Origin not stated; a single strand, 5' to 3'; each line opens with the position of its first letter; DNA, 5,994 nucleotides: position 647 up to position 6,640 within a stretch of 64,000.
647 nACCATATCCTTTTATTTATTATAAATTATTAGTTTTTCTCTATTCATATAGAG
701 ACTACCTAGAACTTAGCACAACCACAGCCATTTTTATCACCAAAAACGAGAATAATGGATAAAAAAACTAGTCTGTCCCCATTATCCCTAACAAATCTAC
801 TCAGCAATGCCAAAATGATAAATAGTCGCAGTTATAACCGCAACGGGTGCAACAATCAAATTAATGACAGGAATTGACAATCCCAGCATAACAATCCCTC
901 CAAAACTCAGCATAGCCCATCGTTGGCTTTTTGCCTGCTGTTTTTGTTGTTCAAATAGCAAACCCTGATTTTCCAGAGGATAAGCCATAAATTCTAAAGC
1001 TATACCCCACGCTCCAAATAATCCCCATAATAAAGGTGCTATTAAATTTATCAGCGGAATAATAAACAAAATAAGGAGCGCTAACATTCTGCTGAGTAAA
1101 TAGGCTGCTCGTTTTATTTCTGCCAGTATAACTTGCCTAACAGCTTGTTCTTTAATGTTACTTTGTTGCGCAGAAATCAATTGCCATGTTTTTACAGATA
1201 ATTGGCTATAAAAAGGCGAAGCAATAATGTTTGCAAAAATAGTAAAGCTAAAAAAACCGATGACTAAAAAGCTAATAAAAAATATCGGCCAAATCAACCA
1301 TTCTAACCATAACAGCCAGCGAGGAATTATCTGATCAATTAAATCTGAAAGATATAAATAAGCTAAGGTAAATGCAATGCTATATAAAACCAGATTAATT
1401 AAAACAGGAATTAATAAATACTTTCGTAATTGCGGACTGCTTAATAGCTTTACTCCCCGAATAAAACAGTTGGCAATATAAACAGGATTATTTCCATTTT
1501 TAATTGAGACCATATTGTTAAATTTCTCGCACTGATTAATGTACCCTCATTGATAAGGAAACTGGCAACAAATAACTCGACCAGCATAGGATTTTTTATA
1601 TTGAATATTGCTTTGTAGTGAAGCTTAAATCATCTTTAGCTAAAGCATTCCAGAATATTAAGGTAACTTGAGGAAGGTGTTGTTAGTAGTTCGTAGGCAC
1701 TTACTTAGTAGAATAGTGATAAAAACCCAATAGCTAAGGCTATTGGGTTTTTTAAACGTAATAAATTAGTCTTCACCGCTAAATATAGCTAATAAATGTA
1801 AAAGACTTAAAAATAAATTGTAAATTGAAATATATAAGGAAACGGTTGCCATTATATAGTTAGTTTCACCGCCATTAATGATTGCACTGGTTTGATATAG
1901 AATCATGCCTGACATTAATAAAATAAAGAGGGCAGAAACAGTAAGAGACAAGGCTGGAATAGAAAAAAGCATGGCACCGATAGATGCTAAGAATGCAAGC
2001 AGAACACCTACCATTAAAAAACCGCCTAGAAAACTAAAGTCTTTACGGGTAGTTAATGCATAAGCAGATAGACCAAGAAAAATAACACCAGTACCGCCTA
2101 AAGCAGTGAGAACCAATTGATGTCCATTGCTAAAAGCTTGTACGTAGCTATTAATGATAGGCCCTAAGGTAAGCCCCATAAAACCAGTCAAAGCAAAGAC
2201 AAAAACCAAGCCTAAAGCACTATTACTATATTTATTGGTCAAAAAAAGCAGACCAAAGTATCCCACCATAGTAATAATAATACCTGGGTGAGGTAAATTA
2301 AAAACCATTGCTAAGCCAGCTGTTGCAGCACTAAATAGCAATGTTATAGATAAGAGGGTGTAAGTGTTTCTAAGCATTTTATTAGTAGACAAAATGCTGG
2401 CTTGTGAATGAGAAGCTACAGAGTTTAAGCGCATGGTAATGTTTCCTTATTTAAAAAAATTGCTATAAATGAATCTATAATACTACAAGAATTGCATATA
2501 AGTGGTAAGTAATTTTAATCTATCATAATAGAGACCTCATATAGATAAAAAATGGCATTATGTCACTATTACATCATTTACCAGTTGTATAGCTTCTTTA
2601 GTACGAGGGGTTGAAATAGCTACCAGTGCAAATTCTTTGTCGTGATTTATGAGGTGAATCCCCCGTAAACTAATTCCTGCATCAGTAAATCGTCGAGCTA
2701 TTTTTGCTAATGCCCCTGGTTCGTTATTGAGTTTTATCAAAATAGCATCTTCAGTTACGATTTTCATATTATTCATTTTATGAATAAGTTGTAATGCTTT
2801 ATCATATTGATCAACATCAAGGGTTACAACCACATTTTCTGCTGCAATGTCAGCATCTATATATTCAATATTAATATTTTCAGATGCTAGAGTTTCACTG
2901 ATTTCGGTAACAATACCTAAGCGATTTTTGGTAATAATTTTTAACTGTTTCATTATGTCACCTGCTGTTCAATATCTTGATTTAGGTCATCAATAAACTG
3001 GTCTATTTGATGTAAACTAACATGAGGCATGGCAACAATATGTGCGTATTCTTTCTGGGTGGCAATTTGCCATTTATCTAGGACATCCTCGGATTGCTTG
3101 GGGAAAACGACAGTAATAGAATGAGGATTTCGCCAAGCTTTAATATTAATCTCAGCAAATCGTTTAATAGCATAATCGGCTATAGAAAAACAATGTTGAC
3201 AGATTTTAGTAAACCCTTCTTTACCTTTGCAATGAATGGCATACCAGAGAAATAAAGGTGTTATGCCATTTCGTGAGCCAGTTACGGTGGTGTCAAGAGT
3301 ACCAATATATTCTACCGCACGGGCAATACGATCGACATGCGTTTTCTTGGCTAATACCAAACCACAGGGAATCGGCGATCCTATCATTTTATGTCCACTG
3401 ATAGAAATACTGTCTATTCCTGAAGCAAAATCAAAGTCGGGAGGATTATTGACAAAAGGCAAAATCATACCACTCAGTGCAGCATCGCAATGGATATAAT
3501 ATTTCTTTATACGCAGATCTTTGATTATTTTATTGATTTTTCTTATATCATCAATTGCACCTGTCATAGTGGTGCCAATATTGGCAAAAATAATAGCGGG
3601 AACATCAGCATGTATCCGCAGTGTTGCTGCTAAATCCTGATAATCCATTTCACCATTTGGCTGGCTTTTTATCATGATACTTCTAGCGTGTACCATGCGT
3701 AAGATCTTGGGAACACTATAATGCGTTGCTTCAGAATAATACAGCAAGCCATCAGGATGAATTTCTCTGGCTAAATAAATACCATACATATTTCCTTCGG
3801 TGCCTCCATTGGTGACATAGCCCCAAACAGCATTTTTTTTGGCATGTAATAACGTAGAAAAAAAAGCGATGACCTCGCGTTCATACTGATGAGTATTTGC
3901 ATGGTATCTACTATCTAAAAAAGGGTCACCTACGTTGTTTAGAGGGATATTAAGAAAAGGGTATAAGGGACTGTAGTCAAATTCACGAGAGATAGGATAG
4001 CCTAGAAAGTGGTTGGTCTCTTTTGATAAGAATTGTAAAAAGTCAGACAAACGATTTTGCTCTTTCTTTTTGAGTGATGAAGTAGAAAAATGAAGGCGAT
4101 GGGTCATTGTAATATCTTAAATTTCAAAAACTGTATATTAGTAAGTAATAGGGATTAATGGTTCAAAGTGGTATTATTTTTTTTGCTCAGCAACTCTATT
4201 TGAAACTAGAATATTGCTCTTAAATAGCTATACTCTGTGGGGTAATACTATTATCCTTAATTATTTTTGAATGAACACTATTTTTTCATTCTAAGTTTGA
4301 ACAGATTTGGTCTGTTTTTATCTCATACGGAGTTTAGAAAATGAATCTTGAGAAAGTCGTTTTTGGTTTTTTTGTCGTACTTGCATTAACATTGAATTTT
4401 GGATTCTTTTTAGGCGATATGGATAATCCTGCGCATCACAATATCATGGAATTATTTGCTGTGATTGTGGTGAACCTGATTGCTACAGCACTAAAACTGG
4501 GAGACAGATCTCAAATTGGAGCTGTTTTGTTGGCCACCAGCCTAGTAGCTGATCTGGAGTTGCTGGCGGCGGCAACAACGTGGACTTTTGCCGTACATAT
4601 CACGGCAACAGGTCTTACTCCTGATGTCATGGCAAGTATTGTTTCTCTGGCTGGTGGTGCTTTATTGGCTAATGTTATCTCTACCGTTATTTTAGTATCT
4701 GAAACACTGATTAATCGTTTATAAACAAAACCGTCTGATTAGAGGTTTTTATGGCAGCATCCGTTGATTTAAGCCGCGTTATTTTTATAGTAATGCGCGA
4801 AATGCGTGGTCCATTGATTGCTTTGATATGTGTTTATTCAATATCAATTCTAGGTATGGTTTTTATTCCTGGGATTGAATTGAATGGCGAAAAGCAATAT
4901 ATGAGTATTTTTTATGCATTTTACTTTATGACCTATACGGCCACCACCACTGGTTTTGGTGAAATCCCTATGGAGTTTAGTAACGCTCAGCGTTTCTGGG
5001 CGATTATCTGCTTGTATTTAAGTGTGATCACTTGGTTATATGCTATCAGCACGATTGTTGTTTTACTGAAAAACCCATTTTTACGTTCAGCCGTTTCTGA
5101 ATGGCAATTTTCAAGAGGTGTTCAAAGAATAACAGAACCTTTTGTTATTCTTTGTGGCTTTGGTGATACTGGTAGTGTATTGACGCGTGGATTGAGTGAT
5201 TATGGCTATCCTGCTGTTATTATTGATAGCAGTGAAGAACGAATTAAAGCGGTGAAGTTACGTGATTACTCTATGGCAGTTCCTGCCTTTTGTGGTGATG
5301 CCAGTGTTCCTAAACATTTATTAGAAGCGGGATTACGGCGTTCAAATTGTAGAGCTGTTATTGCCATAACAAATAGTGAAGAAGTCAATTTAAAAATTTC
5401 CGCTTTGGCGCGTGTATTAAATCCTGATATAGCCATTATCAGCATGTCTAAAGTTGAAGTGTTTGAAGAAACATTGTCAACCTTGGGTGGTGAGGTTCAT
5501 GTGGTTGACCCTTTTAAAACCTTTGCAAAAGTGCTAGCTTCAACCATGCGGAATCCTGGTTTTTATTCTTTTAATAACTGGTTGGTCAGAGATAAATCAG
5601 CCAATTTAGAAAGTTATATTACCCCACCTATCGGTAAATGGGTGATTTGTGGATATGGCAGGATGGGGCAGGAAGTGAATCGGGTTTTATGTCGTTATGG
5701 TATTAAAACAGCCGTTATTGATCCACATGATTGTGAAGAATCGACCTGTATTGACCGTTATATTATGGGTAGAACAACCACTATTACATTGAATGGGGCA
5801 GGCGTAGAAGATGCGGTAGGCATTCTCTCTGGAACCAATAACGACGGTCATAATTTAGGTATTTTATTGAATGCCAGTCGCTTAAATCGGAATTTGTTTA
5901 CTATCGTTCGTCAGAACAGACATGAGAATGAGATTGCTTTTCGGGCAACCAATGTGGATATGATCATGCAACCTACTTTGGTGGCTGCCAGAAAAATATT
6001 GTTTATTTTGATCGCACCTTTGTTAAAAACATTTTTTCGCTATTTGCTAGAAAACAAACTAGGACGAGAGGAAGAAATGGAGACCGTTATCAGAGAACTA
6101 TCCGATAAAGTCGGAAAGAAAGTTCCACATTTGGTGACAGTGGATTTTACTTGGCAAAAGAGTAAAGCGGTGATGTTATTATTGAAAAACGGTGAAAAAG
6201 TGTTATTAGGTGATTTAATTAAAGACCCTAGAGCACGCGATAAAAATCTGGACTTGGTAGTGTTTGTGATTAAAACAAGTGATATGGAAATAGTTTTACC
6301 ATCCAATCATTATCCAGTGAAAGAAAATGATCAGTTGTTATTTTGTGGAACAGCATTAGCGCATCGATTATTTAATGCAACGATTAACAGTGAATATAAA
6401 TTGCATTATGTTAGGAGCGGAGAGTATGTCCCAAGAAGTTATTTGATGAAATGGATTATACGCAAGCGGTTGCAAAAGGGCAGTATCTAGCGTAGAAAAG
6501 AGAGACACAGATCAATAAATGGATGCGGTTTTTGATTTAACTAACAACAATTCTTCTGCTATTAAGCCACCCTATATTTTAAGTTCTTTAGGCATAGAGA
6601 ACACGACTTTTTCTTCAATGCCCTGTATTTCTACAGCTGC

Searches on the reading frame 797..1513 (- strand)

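Call 100: search_protein_families(library=pfam, proteins=[window:797-1513:-], max_evalue=0.00001)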
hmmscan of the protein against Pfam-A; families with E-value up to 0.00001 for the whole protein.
window:797-1513:- (238 aa): 1 family
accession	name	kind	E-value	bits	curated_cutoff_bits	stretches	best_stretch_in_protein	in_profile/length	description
PF07264.17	EI24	-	3.5e-46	158.3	32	1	16-223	1-199/199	Sulfate transporter CysZ/Etoposide-induced protein 2.4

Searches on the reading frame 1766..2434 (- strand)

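Call 100: search_protein_families(library=pfam, proteins=[window:1766-2434:-], max_evalue=0.00001)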
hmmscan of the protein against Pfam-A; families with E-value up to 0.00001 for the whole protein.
window:1766-2434:- (222 aa): 1 family
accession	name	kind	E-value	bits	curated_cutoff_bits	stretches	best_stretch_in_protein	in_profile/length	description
PF01027.25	Bax1-I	-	1.7e-46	159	34.1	1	18-215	1-207/207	Inhibitor of apoptosis-promoting Bax1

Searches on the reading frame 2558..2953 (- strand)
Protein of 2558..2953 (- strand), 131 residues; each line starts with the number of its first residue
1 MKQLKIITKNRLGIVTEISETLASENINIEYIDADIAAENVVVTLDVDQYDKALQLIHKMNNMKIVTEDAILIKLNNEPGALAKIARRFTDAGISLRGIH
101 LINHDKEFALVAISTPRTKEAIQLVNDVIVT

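Call 100: search_protein_families(library=pfam, proteins=[window:2558-2953:-], max_evalue=0.00001)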
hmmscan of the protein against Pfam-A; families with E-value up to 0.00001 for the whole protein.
window:2558-2953:- (131 aa): 4 families
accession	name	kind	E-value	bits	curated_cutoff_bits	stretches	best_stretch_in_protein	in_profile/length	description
PF01842.31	ACT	-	6.1e-14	51.9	27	1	71-117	3-53/66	ACT domain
PF22629.2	ACT_AHAS_ss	-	1.1e-12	48.3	27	1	4-66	1-65/67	AHAS small subunit-like ACT domain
PF13291.12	ACT_4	-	6.7e-09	36.7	27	0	3-67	8-76/80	ACT domain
PF22468.2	ACT_9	-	4.4e-07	30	27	0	9-59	9-59/61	ACT domain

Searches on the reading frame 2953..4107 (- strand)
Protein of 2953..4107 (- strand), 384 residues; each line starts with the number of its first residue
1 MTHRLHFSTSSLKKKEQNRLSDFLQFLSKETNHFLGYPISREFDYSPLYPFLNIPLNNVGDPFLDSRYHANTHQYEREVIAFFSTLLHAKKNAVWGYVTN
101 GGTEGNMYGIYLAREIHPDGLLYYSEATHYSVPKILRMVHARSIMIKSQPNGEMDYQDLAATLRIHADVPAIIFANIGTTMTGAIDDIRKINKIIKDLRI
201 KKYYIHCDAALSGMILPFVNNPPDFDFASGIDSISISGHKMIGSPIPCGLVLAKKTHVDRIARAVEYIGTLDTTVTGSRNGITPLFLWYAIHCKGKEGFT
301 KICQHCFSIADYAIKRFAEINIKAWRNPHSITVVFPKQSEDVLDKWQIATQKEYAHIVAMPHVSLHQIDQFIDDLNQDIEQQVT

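Call 100: search_protein_families(library=pfam, proteins=[window:2953-4107:-], max_evalue=0.00001)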
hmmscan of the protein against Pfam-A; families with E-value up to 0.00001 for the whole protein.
window:2953-4107:- (384 aa): 2 families
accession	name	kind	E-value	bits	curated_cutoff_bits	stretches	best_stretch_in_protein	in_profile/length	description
PF00282.25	Pyridoxal_deC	-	1.1e-21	77.4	27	1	122-317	148-353/375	Pyridoxal-dependent decarboxylase conserved domain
PF00266.25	Aminotran_5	-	1.9e-09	37.5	21.5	1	83-270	52-229/371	Aminotransferase class-V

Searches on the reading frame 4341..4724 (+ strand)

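Call 100: search_protein_families(library=pfam, proteins=[window:4341-4724:+], max_evalue=0.00001)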
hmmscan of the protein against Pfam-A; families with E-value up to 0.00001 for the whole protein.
window:4341-4724:+ (127 aa): 1 family
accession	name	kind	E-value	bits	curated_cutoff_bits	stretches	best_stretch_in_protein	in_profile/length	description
PF19931.4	DUF6394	-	1.2e-33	115.7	30.8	1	32-122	1-89/89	Family of unknown function (DUF6394)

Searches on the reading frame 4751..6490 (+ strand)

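Call 100: search_protein_families(library=pfam, proteins=[window:4751-6490:+], max_evalue=0.00001)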
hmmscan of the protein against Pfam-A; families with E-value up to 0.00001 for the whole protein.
window:4751-6490:+ (579 aa): 2 families
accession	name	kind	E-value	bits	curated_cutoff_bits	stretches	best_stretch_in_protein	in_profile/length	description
PF02254.24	TrkA_N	-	5.1e-33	114.3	23.8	2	132-246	1-109/116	TrkA-N domain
PF07885.22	Ion_trans_2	-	7.2e-06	26.2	22.5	0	31-106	8-77/79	Ion channel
